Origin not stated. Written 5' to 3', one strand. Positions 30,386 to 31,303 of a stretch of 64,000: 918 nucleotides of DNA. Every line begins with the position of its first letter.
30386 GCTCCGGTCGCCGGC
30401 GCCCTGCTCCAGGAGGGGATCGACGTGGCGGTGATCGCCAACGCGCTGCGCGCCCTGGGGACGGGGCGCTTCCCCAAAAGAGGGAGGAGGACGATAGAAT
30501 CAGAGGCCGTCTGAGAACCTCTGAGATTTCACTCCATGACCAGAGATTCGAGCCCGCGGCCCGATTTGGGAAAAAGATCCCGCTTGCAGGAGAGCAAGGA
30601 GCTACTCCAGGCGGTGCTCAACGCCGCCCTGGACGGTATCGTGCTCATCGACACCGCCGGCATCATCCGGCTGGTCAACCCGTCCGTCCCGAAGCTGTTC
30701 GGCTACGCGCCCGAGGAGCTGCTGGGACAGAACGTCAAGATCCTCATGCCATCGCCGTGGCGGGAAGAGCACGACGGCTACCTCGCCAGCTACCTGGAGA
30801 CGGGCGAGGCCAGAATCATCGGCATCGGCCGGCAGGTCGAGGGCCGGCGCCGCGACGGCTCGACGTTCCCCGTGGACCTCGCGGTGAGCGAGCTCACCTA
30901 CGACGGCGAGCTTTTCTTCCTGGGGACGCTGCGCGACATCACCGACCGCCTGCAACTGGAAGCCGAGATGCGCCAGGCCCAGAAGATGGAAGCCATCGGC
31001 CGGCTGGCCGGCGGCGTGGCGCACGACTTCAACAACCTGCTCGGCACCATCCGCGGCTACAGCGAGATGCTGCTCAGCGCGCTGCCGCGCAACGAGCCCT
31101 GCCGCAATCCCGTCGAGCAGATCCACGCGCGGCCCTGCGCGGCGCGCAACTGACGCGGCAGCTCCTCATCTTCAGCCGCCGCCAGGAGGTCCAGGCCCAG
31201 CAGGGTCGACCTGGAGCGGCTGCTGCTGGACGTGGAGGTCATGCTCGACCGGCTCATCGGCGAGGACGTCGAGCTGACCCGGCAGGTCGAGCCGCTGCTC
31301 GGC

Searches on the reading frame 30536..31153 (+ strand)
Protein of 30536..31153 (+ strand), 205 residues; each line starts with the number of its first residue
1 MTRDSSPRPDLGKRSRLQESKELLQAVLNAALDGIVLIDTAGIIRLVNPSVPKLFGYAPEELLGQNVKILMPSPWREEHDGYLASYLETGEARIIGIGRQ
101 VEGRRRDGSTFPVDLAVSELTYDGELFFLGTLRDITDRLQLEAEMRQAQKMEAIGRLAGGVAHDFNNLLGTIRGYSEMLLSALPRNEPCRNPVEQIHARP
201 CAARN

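Call 48: search_protein_families(library=pfam, proteins=[window:30536-31153:+], max_evalue=0.001)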
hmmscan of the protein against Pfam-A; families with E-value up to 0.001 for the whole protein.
window:30536-31153:+ (205 aa): 6 families
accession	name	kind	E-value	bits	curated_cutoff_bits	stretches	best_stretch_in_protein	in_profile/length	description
PF00989.32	PAS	-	2e-17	63.7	22.6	1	23-135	2-113/113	PAS fold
PF13426.13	PAS_9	-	3.9e-14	53.2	27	1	33-137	2-103/103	PAS domain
PF08448.16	PAS_4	-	4.5e-08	33.7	23.1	1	30-138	3-108/110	PAS fold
PF13188.13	PAS_8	-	1.2e-06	28.6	21.8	1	22-76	1-52/65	PAS domain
PF24820.1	Diguanyl_cycl_sensor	-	1.5e-06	28.5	28.1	1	31-128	5-104/109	Diguanylate cyclase-like sensor domain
PF00512.31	HisKA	-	0.00016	22.1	26.9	1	155-186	3-33/66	His Kinase A (phospho-acceptor) domain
